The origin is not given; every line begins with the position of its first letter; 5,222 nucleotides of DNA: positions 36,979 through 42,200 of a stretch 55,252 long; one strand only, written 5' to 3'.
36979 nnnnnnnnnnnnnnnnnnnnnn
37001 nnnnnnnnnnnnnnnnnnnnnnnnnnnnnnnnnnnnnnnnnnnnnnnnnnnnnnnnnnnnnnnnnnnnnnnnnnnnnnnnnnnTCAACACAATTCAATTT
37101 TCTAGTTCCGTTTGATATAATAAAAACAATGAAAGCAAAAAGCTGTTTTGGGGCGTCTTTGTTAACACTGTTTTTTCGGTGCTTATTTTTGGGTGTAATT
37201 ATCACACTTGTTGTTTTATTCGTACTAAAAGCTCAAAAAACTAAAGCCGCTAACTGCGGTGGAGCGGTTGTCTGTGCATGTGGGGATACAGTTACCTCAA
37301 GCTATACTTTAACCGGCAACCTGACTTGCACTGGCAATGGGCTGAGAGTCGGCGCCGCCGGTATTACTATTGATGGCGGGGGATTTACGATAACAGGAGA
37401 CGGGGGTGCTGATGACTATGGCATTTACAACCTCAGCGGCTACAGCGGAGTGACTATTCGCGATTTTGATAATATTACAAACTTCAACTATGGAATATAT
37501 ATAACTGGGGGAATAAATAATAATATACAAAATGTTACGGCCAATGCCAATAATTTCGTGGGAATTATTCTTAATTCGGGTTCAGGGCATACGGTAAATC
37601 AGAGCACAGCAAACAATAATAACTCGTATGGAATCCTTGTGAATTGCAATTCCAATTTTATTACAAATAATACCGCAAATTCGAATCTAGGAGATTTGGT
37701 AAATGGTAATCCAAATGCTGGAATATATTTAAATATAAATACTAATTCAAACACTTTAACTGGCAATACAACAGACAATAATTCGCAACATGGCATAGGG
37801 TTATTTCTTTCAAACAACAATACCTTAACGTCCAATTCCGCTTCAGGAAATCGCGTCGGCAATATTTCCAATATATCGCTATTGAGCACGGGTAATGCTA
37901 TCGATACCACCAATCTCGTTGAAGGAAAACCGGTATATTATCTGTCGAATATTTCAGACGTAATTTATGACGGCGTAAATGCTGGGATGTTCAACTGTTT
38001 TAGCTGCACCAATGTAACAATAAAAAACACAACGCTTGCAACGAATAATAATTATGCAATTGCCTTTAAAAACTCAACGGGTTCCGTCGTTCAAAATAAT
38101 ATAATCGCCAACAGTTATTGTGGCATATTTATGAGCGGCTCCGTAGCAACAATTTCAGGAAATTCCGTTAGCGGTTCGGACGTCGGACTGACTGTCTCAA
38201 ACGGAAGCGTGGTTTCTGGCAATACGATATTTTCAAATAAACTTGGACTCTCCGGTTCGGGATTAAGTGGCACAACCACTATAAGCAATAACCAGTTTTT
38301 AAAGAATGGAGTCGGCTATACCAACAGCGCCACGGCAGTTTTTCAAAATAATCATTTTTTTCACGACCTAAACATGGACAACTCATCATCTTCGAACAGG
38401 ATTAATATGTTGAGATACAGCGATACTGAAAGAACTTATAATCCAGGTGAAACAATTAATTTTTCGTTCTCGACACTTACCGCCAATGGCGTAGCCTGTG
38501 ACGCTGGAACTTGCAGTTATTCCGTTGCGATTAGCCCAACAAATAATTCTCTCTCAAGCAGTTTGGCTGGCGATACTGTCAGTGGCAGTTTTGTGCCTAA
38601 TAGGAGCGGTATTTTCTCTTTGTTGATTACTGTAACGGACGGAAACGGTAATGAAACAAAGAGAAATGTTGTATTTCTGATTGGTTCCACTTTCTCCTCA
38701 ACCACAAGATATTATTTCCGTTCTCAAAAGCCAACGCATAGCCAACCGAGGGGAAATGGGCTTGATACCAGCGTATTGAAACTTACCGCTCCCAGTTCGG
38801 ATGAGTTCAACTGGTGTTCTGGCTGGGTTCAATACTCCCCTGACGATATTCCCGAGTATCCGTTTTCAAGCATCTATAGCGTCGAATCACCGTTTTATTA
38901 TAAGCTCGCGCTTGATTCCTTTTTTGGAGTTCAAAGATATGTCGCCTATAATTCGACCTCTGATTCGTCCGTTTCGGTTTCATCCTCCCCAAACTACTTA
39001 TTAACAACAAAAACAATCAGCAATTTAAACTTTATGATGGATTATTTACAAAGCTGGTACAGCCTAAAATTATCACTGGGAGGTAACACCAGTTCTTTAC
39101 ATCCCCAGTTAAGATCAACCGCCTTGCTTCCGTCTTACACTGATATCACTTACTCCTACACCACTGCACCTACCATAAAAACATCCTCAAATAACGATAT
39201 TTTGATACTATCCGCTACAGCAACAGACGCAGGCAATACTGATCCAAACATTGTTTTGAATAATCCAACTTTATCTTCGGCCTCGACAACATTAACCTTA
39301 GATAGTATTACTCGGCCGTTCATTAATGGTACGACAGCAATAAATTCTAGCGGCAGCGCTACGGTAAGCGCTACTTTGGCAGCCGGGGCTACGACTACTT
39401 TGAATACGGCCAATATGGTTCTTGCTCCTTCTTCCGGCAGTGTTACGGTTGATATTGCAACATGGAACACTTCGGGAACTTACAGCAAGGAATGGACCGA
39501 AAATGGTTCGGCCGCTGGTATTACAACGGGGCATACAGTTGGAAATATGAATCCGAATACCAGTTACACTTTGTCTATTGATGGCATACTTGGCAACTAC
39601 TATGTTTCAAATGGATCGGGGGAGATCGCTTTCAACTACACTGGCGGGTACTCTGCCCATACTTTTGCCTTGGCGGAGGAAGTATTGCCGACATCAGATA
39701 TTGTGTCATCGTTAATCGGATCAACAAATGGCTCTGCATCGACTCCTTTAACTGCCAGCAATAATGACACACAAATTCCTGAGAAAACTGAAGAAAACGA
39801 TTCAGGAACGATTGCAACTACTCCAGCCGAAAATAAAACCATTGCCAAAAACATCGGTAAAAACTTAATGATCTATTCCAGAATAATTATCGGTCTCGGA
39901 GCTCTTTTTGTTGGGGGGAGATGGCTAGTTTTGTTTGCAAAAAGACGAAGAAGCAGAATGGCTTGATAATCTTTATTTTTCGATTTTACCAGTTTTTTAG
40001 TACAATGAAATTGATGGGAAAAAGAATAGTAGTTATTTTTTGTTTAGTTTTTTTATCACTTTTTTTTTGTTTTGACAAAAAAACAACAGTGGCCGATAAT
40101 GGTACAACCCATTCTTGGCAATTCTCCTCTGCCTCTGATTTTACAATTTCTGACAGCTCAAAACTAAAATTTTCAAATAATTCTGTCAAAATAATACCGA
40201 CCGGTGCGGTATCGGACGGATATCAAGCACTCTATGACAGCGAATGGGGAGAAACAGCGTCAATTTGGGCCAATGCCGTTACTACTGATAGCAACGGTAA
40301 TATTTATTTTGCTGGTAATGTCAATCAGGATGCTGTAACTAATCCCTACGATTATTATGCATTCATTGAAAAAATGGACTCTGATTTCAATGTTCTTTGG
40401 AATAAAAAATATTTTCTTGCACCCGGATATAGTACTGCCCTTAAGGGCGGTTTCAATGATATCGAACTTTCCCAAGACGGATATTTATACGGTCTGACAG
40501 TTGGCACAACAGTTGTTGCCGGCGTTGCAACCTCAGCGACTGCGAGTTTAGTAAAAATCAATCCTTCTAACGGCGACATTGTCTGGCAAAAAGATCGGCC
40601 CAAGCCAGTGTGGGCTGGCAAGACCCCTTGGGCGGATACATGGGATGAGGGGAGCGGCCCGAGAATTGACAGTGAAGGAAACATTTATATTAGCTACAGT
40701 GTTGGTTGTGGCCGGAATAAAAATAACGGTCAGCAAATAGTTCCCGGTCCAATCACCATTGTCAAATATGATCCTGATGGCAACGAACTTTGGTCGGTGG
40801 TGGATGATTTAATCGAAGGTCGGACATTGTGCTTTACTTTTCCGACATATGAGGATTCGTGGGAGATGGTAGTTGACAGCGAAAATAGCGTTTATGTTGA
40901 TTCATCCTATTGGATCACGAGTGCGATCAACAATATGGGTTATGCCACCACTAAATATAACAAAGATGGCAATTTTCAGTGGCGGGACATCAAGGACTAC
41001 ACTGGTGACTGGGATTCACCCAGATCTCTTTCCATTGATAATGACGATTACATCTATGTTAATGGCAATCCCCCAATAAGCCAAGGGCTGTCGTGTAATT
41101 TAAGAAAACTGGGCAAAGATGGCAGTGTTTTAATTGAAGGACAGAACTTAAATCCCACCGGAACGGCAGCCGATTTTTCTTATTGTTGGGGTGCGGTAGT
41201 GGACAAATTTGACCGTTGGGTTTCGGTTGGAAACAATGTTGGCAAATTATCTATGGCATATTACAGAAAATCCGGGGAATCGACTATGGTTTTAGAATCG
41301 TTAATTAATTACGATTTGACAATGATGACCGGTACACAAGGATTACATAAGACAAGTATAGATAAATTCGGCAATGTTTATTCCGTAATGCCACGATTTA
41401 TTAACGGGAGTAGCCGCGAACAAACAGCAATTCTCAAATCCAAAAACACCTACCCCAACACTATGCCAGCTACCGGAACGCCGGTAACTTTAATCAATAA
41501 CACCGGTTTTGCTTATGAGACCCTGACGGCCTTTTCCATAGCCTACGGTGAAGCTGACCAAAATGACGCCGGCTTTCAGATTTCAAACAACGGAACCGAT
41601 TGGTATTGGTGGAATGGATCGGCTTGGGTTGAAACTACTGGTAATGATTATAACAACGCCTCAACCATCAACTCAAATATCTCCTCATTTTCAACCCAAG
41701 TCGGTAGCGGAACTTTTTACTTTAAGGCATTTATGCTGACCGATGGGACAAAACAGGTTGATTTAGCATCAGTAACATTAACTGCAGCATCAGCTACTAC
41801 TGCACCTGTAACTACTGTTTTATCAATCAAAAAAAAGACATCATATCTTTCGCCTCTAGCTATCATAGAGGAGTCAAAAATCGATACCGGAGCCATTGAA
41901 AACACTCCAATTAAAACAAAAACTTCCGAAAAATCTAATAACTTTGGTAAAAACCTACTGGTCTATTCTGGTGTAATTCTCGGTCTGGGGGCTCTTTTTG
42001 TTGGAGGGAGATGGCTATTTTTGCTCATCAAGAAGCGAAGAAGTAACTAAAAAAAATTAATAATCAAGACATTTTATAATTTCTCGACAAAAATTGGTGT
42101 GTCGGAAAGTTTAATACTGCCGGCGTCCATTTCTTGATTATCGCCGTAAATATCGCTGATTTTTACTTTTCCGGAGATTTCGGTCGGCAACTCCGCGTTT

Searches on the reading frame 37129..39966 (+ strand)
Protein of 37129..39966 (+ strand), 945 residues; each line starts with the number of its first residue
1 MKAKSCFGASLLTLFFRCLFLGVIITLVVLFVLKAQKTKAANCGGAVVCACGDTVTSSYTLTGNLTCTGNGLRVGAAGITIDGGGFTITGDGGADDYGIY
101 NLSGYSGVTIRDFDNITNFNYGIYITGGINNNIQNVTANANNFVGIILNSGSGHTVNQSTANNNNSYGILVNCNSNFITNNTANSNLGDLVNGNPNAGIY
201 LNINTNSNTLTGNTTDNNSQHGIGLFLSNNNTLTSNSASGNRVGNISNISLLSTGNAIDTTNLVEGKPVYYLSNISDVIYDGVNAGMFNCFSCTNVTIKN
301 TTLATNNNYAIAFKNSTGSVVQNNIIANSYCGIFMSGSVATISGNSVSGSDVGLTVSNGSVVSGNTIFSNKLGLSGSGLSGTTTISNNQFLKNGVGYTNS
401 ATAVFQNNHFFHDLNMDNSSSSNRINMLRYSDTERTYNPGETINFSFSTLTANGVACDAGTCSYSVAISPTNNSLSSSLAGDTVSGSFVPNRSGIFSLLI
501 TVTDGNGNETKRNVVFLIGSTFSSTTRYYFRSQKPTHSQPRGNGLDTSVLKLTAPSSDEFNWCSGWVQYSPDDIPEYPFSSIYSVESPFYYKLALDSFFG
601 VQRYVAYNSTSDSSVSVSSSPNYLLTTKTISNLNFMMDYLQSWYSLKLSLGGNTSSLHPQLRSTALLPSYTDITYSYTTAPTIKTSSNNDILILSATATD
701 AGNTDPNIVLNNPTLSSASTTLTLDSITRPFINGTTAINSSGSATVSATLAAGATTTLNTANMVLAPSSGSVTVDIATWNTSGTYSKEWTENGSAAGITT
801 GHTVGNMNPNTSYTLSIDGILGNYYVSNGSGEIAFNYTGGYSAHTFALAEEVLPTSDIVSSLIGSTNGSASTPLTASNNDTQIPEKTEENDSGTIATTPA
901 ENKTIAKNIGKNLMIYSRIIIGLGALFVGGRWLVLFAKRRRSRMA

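Call 39: search_protein_families(library=pfam, proteins=[window:37129-39966:+], max_evalue=0.0001)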
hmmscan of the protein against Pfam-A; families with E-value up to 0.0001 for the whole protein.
window:37129-39966:+ (945 aa): 2 families
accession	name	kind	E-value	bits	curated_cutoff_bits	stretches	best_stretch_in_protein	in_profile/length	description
PF13229.12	Beta_helix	-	8.4e-15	55.2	25.9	1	291-412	6-136/158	Right handed beta helix region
PF05048.19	NosD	-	7.3e-11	42.3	23.6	2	281-434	35-190/212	Periplasmic copper-binding protein (NosD)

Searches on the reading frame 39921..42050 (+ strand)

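Call 39: search_protein_families(library=pfam, proteins=[window:39921-42050:+], max_evalue=0.0001)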
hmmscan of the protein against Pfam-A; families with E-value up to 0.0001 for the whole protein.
window:39921-42050:+ (709 aa): 1 family
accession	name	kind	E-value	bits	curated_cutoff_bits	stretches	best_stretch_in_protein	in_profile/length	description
PF06739.17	SBBP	-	1.3e-05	25.5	20.5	0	113-133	11-31/38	Beta-propeller repeat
